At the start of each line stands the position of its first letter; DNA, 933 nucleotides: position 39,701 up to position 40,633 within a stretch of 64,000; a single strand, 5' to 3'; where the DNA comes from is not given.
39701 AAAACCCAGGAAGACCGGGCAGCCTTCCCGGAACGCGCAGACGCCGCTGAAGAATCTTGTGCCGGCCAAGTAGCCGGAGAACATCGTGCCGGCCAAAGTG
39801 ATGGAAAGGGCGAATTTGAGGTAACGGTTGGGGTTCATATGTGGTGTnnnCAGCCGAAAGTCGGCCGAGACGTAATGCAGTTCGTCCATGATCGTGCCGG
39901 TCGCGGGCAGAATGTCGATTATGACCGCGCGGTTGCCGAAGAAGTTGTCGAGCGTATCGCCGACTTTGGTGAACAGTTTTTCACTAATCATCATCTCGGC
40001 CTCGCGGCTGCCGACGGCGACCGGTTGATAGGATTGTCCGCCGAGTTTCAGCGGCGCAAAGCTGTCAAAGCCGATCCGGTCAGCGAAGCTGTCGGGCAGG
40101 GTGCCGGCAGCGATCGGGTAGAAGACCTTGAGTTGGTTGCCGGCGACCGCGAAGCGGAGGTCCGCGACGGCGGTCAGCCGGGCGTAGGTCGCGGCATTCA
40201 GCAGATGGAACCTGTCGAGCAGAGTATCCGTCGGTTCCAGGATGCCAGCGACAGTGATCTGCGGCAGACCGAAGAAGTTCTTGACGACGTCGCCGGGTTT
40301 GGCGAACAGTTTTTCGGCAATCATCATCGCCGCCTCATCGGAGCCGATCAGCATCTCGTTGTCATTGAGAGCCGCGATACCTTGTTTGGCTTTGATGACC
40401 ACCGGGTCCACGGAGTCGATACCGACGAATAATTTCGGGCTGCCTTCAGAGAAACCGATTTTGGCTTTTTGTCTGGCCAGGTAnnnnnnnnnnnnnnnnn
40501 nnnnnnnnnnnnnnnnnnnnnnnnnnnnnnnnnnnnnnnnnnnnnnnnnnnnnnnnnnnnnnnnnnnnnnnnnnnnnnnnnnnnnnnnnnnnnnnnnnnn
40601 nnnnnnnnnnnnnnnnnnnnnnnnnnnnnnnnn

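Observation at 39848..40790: CopA with a ~310-aa C-terminal extension: additional TM helix plus two tandem ~45-aa repeats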

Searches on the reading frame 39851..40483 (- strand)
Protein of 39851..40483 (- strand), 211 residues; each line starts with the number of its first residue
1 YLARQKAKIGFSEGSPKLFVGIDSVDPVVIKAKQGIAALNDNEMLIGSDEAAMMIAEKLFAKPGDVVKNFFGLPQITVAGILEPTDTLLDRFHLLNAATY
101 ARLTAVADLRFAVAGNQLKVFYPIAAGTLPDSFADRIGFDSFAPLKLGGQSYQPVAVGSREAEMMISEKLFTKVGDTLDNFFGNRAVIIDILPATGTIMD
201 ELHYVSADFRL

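Call 33: predict_structure(alignment_id=A2)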
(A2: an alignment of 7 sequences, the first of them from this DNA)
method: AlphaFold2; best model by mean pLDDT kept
length: 211 residues; sequences in the alignment: 7
mean_pLDDT: 88.4   pTM: 0.82
mean pLDDT of the five models: 88.4, 88.2, 88.2, 87.8, 87.6
residues with pLDDT >= 90: 124; 70-90: 77; 50-70: 10; < 50: 0
segments of 3 or more residues with pLDDT < 50: none
pLDDT, mean of each block of 10 residues (from residue 1): 89 84 76 82 94 93 94 93 91 93 89 87 76 73 89 94 94 94 93 87 90 83
secondary structure, 60 per line:
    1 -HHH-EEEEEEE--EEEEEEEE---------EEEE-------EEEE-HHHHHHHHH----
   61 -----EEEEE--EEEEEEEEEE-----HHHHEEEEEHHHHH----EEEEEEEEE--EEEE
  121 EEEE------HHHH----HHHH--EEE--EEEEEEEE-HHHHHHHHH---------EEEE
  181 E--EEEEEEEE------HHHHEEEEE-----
elements in order: E6-12 E15-22 E32-35 E43-46 H48-56 E66-70 E73-82 H88-91 E92-96 H97-101 E106-114 E117-124 H131-134 H139-142 E145-147 E150-157 H159-167 E177-181 E184-191 H198-201 E202-206
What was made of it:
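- Checked: AlphaFold shows the repeated unit is ~105 aa, not ~45 aa (call 33).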

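Call 36: search_protein_representatives(alignment_id=A2)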
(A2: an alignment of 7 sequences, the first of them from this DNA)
Query: 7 sequences, 212 profile positions. Proteins with E-value up to 0.001 (for the whole library): 199; up to 1e-10: 173; up to 1e-30: 102. The best 150 are listed.
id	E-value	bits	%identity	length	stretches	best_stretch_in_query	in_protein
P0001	3.0e-82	291.8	-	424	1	1-211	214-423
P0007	3.6e-80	285.0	-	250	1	1-209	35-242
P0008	1.6e-71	256.8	-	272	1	1-211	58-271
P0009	3.1e-67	242.8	-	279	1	2-211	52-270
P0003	7.3e-67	241.5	-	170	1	47-211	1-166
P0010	2.1e-65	236.8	-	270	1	2-206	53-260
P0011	4.1e-65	235.8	-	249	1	3-210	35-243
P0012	1.8e-64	233.7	-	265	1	3-207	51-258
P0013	3.9e-64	232.6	-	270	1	3-208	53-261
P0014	1.6e-63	230.6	-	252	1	2-211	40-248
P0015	6.2e-63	228.7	-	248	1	2-207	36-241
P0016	6.5e-63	228.6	-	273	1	3-207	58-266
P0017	9.5e-63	228.1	-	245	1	3-207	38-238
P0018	1.2e-62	227.8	-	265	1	3-207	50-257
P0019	1.9e-62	227.1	-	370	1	2-211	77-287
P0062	7.6e-53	195.7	-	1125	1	1-211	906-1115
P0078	4.8e-45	170.3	-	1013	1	7-211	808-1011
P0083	6.4e-42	160.0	-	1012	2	14-137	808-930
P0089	1.7e-40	155.4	-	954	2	6-128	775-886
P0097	6.9e-38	146.9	-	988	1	3-211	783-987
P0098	5.3e-37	144.0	-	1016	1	6-211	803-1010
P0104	4.5e-33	131.1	-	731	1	4-210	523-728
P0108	7.9e-30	120.5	-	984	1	1-207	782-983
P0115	2.5e-27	112.4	-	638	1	2-209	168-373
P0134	1.3e-23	100.3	-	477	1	96-209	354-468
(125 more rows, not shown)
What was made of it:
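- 199 clusters at 50% identity among 1.84 billion proteins (call 36)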

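Call 37: search_protein_families(library=pfam, proteins=[P0062, P0078, P0083, P0089, P0097, P0098, P0108, P0104, P0115, P0134], max_evalue=0.001)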
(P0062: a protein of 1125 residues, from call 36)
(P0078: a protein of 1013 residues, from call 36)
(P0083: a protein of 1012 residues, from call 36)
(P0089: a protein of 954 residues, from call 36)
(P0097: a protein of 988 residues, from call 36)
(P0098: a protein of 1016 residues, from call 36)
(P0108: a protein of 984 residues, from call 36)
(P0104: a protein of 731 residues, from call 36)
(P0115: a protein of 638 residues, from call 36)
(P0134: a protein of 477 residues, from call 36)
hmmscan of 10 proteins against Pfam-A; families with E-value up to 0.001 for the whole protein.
P0062 (1125 aa): 3 families
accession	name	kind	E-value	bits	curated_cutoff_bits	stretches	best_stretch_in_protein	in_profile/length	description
PF00122.25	E1-E2_ATPase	-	4.7e-39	134.2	28.1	1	344-523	2-180/181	E1-E2 ATPase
PF00702.32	Hydrolase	-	2.5e-21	77.4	26.4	1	541-756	2-191/191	haloacid dehalogenase-like hydrolase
PF00403.32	HMA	-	2e-19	70.2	24.8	1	116-177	1-62/62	Heavy-metal-associated domain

P0078 (1013 aa): 4 families
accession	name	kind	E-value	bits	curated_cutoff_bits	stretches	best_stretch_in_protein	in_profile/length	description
PF00122.25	E1-E2_ATPase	-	2.2e-55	187.4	28.1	1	237-417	2-180/181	E1-E2 ATPase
PF00702.32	Hydrolase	-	3.1e-29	103.2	26.4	1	434-649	1-189/191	haloacid dehalogenase-like hydrolase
PF00403.32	HMA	-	2.1e-12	47.7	24.8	1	6-69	1-62/62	Heavy-metal-associated domain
PF08282.18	Hydrolase_3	-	3.9e-08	33.8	20.9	1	626-673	198-245/255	haloacid dehalogenase-like hydrolase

P0083 (1012 aa): 5 families
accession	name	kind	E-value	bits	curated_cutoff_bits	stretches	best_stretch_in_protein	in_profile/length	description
PF00122.25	E1-E2_ATPase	-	1e-56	191.8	28.1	1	234-410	3-179/181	E1-E2 ATPase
PF00702.32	Hydrolase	-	4.9e-37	128.6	26.4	1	428-644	1-190/191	haloacid dehalogenase-like hydrolase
PF00403.32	HMA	-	2.6e-15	57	24.8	1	5-64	2-62/62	Heavy-metal-associated domain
PF08282.18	Hydrolase_3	-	1.7e-07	31.7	20.9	1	618-677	192-255/255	haloacid dehalogenase-like hydrolase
PF12710.13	HAD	-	0.0003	21.7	27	0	564-641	86-188/189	haloacid dehalogenase-like hydrolase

P0089 (954 aa): 4 families
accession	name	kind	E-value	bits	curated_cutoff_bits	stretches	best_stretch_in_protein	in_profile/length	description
PF00122.25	E1-E2_ATPase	-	9.3e-56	188.6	28.1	1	233-412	2-180/181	E1-E2 ATPase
PF00702.32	Hydrolase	-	2.5e-28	100.2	26.4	1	429-627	1-191/191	haloacid dehalogenase-like hydrolase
PF00403.32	HMA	-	7.2e-15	55.6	24.8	1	5-65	2-62/62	Heavy-metal-associated domain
PF08282.18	Hydrolase_3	-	0.00043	20.5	20.9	0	598-659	194-255/255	haloacid dehalogenase-like hydrolase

P0097 (988 aa): 4 families
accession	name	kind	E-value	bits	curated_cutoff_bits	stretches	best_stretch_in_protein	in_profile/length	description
PF00122.25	E1-E2_ATPase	-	9.7e-45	152.7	28.1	1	217-396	2-180/181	E1-E2 ATPase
PF00702.32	Hydrolase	-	3.9e-15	57.2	26.4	1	413-632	1-191/191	haloacid dehalogenase-like hydrolase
PF00403.32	HMA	-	6.6e-09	36.5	24.8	1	1-56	7-62/62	Heavy-metal-associated domain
PF08282.18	Hydrolase_3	-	0.0006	20.1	20.9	0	612-663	203-254/255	haloacid dehalogenase-like hydrolase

P0098 (1016 aa): 5 families
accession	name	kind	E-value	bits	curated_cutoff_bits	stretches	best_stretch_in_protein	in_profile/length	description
PF00122.25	E1-E2_ATPase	-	4.8e-56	189.6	28.1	1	237-417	2-180/181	E1-E2 ATPase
PF00702.32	Hydrolase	-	2.7e-34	119.7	26.4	1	435-647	2-191/191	haloacid dehalogenase-like hydrolase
PF00403.32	HMA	-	2.7e-13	50.5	24.8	1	12-71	1-61/62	Heavy-metal-associated domain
PF08282.18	Hydrolase_3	-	4.2e-07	30.4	20.9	1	622-670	198-246/255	haloacid dehalogenase-like hydrolase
PF12710.13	HAD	-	1.5e-06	29.2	27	1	565-643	85-188/189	haloacid dehalogenase-like hydrolase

P0108 (984 aa): 3 families
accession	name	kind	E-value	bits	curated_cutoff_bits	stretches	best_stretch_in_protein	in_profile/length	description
PF00122.25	E1-E2_ATPase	-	8e-34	117.2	28.1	1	229-399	4-173/181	E1-E2 ATPase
PF00702.32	Hydrolase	-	1.7e-16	61.6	26.4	1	424-631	2-187/191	haloacid dehalogenase-like hydrolase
PF00403.32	HMA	-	8.4e-06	26.5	24.8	1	8-65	4-61/62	Heavy-metal-associated domain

P0104 (731 aa): 3 families
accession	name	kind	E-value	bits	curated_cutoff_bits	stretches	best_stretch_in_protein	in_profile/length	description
PF00122.25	E1-E2_ATPase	-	1.8e-38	132.3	28.1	1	3-134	50-180/181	E1-E2 ATPase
PF00702.32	Hydrolase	-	6.8e-33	115.1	26.4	1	151-367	1-190/191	haloacid dehalogenase-like hydrolase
PF08282.18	Hydrolase_3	-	3.6e-07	30.6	20.9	1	341-389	192-244/255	haloacid dehalogenase-like hydrolase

P0115 (638 aa): 0 families

P0134 (477 aa): 2 families
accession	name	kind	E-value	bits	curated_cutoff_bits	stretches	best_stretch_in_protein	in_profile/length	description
PF00702.32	Hydrolase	-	2.2e-30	106.9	26.4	1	23-212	27-191/191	haloacid dehalogenase-like hydrolase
PF08282.18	Hydrolase_3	-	3.2e-06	27.5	20.9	1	186-237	197-248/255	haloacid dehalogenase-like hydrolase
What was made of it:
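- fused representatives have HMA + E1-E2 + Hydrolase followed by the domain (call 37)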

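Call 39: fold_search(model_id=the predicted structure, library=pdb)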
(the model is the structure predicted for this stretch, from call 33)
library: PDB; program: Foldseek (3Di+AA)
matches with E <= 10: 198; with E <= 0.001: 0
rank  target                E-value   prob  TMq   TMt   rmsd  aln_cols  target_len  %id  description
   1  9xro_E                9.1e-03  0.99  0.28  0.17   6.8       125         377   17  LolCDE in complex with SMT-738_3 (released 2026-03-18)
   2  3is6_A                1.5e-02  0.94  0.30  0.27  13.8       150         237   16  The Crystal Structure of a domain of a putative Permease protein from Porphyromonas gingivalis to 2A (released 2009-09-08)
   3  7ark_E                1.8e-02  0.77  0.31  0.18  11.0       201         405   13  LolCDE in complex with AMP-PNP in the closed NBD state (released 2021-04-07)
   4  7arh_E                1.9e-02  0.63  0.28  0.17  10.8       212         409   12  LolCDE in complex with lipoprotein (released 2021-04-07)
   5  7w7a_J                2.1e-02  0.93  0.28  0.19   8.2       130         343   13  Heme exporter in complex with Mn-containing protoporphyrin IX, Mn-anomalous data (released 2022-06-22)
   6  5lj7_B                2.5e-02  0.96  0.30  0.12   8.0       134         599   12  Structure of Aggregatibacter actinomycetemcomitans MacB bound to ATP (P21) (released 2017-11-15)
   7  5gko_A                3.2e-02  0.98  0.31  0.12   6.3       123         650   14  Crystal structure of tripartite-type ABC transporter, MacB from Acinetobacter baumannii (released 2017-11-15)
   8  7w78_B                3.2e-02  0.90  0.28  0.19   8.4       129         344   15  Heme exporter HrtBA in complex with Mg-AMPPNP (released 2022-06-22)
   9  5lj8_A                3.8e-02  0.99  0.34  0.35   4.7       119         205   13  Structure of the E. coli MacB periplasmic domain (P21) (released 2017-11-15)
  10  9rlc_E                4.2e-02  0.89  0.28  0.16   7.5       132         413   17  LolCDE complex with Lpp lipoprotein (released 2026-01-21)
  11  9gvk_C                4.2e-02  0.66  0.32  0.19  11.0       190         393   15  Cryo-EM structure of endogenous ATP-bound LolCDE with LolD-E171Q mutations in nanodiscs (released 2025-01-08)
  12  3is6_B                4.5e-02  0.77  0.28  0.28  13.7       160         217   15  The Crystal Structure of a domain of a putative Permease protein from Porphyromonas gingivalis to 2A (released 2009-09-08)
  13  8c0v_B                4.5e-02  0.13  0.19  0.07  18.3       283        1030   13  Structure of the peroxisomal Pex1/Pex6 ATPase complex bound to a substrate in single seam state (released 2023-10-04)
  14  5lj8_B                4.8e-02  0.99  0.36  0.38   5.4       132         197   13  Structure of the E. coli MacB periplasmic domain (P21) (released 2017-11-15)
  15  5udf_C                6.3e-02  0.89  0.28  0.28   7.8       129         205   17  Structure of the N-terminal domain of lipoprotein-releasing system transmembrane protein LolE from Acinetobacter bauma (released 2017-01-18)
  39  4hx6_E                1.1e+00  0.02  0.10  0.11  13.8       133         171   13  Streptomyces globisporus C-1027 NADH:FAD oxidoreductase SgcE6 (released 2012-11-28)
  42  4hx6_G                1.2e+00  0.01  0.09  0.10  14.4       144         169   11  Streptomyces globisporus C-1027 NADH:FAD oxidoreductase SgcE6 (released 2012-11-28)
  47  4hx6_H                1.4e+00  0.01  0.09  0.10  14.7       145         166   11  Streptomyces globisporus C-1027 NADH:FAD oxidoreductase SgcE6 (released 2012-11-28)
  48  4hx6_F                1.5e+00  0.01  0.09  0.10  14.8       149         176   11  Streptomyces globisporus C-1027 NADH:FAD oxidoreductase SgcE6 (released 2012-11-28)
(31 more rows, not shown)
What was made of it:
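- Tried and rejected: Double-psi beta-barrel and p97-N hits in Foldseek have probability <=0.25 and were disregarded (call 39).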

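Call 49: find_related_loci(query=A2, collection=genome_contigs, flank=6000)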
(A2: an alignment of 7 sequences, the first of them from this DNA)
Query A2 (211 aa) in genome_contigs; peptide patterns used: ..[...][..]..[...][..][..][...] (x = any residue, [..] = any of these).
226 stretches matched a pattern; 68 encode a relative of the query (tblastn E <= 1e-3); 68 distinct loci.
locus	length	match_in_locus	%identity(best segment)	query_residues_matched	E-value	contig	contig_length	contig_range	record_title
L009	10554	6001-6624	48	1-211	3e-62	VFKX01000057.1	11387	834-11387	MAG: Candidatus Falkowbacteria bacterium isolate Bin_61_32 c_000004756900, whole genome shotgun sequence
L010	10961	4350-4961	47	8-211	2e-61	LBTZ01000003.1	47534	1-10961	MAG: Parcubacteria group bacterium GW2011_GWD2_38_11 US70_C0003, whole genome shotgun sequence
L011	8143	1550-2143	47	6-206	3e-60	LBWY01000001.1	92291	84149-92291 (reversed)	MAG: Parcubacteria group bacterium GW2011_GWE2_39_37 UT48_C0001, whole genome shotgun sequence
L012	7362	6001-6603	46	8-208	9e-58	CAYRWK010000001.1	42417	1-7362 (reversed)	MAG TPA_asm: uncultured Candidatus Saccharibacteria bacterium isolate SRP011637_co1_82 genome assembly, contig: NODE_169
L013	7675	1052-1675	45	1-211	2e-57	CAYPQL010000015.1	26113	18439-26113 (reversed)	MAG TPA_asm: uncultured Candidatus Saccharibacteria bacterium isolate SRP256446_co1_206 genome assembly, contig: NODE_44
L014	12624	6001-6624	45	3-210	6e-57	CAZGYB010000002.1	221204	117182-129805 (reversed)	MAG TPA_asm: uncultured Gammaproteobacteria bacterium isolate SRP173033_co2_14 genome assembly, contig: NODE_10_length_2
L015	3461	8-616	44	6-211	6e-57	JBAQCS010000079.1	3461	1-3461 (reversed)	MAG: Patescibacteria group bacterium isolate MFD12010_ilm_asm_bin15 k127_57025, whole genome shotgun sequence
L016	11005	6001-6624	44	2-209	1e-54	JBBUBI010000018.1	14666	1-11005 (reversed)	MAG: Patescibacteria group bacterium isolate H52-bin033_1 H52_bin033_1_000000000018, whole genome shotgun sequence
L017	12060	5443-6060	44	2-209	5e-54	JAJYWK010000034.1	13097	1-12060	MAG: bacterium isolate FK3.bin112 NODE_9573_length_13097_cov_1.841480, whole genome shotgun sequence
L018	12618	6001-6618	43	2-209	1e-51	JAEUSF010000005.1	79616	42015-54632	MAG: Candidatus Doudnabacteria bacterium isolate new MAG-296 NODE_5_length_79616_cov_5.340776, whole genome shotgun sequ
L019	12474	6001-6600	44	8-210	8e-52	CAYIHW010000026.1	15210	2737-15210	MAG TPA_asm: uncultured Candidatus Saccharibacteria bacterium isolate ERP119705_co23_139 genome assembly, contig: NODE_3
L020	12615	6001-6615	44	2-209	7e-52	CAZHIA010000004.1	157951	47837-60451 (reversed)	MAG TPA_asm: uncultured Candidatus Saccharibacteria bacterium isolate SRP257259_co1_13 genome assembly, contig: NODE_76_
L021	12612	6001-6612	44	1-205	3e-50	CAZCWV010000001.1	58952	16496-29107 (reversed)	MAG TPA_asm: uncultured Candidatus Peribacteria bacterium isolate SRP062349_co5_165 genome assembly, contig: NODE_91_len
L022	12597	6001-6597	42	8-209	3e-50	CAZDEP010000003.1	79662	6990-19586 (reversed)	MAG TPA_asm: uncultured Candidatus Saccharibacteria bacterium isolate SRP278252_co1_682 genome assembly, contig: NODE_34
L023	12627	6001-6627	39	2-211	8e-50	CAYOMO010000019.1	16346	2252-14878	MAG TPA_asm: uncultured Gammaproteobacteria bacterium isolate SRP292972_co1_31 genome assembly, contig: NODE_1558_length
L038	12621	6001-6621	38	1-205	1e-35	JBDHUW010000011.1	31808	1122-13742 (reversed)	MAG: Candidatus Absconditabacterales bacterium isolate AS-MESO-OLR.81 NODE_3931_length_31808_cov_8.984085, whole genome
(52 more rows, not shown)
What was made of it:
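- Tried and rejected: It worked with the 7-sequence alignment (call 49).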

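Call 61: search_protein_families(library=pfam, alignment_id=A3, max_evalue=5)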
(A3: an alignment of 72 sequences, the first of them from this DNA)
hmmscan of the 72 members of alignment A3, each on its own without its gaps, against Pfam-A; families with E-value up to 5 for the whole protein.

A. member 1, seq(211 aa): 0 families

B. families by the number of members that match (of 72 scanned): 43 families (the first 25 are shown)
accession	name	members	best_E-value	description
PF12704.14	MacB_PCD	12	7e-06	MacB-like periplasmic core domain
PF04459.17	DUF512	8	0.0033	Protein of unknown function (DUF512)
PF19135.5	DUF5818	2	0.00045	Protein of unknown function (DUF5818)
PF14889.11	PBP-Tp47_a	2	0.0092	Penicillin-binding protein Tp47 domain a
PF12685.13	SpoIIIAH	1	0.0083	SpoIIIAH-like protein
PF01855.24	POR_N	1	0.011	Pyruvate flavodoxin/ferredoxin oxidoreductase, thiamine diP-bdg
PF24192.1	DUF7417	1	0.017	Domain of unknown function (DUF7417)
PF19868.4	DUF6341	1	0.046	Family of unknown function (DUF6341)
PF00541.23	Adeno_knob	1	0.055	Adenoviral fibre protein (knob domain)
PF03767.20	Acid_phosphat_B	1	0.072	HAD superfamily, subfamily IIIB (Acid phosphatase)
PF25298.1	Baculo_FP_2nd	1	0.077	Baculovirus FP protein domain 2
PF18915.5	DUF5667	1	0.08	Domain of unknown function (DUF5667)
PF10119.14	MethyTransf_Reg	1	0.08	Predicted methyltransferase regulatory domain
PF23393.2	Beta-prop_WDR90_POC16_2nd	1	0.086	WDR90/POC16, second beta-propeller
PF09157.17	TruB-C_2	1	0.09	Pseudouridine synthase II TruB, C-terminal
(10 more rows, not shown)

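Call 62: search_solved_structures(query=A3, max_evalue=10, show_alignments=3)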
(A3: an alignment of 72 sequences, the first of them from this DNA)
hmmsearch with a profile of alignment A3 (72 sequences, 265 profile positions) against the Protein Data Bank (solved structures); distinct sequences matched with E-value up to 10: 2.
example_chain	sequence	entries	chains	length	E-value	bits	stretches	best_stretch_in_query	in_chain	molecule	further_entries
9o9x_C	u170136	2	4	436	0.056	16.2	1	40-123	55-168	ABC transporter permease YtrF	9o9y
3j4u_A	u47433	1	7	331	0.43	13.3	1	123-197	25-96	major capsid protein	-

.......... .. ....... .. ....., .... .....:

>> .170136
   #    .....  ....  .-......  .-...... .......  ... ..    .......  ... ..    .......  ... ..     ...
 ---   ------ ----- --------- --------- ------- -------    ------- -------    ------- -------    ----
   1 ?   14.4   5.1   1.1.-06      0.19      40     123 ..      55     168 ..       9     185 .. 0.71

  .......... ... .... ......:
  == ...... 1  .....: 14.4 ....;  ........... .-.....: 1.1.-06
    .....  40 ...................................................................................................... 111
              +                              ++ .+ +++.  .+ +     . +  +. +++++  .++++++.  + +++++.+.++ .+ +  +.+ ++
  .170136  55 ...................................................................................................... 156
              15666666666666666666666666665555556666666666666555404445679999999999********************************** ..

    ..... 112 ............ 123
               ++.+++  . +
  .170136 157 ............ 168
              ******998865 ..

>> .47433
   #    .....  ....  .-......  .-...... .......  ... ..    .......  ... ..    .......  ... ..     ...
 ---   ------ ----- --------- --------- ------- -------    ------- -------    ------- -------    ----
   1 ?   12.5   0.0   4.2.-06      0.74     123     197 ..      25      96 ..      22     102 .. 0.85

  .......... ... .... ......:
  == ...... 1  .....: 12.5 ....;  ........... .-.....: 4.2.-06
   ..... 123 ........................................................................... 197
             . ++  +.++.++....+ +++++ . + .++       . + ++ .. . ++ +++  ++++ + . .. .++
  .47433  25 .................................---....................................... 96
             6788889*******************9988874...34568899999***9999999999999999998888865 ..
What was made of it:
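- the best PDB profile hit is the YtrF permease (call 62)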
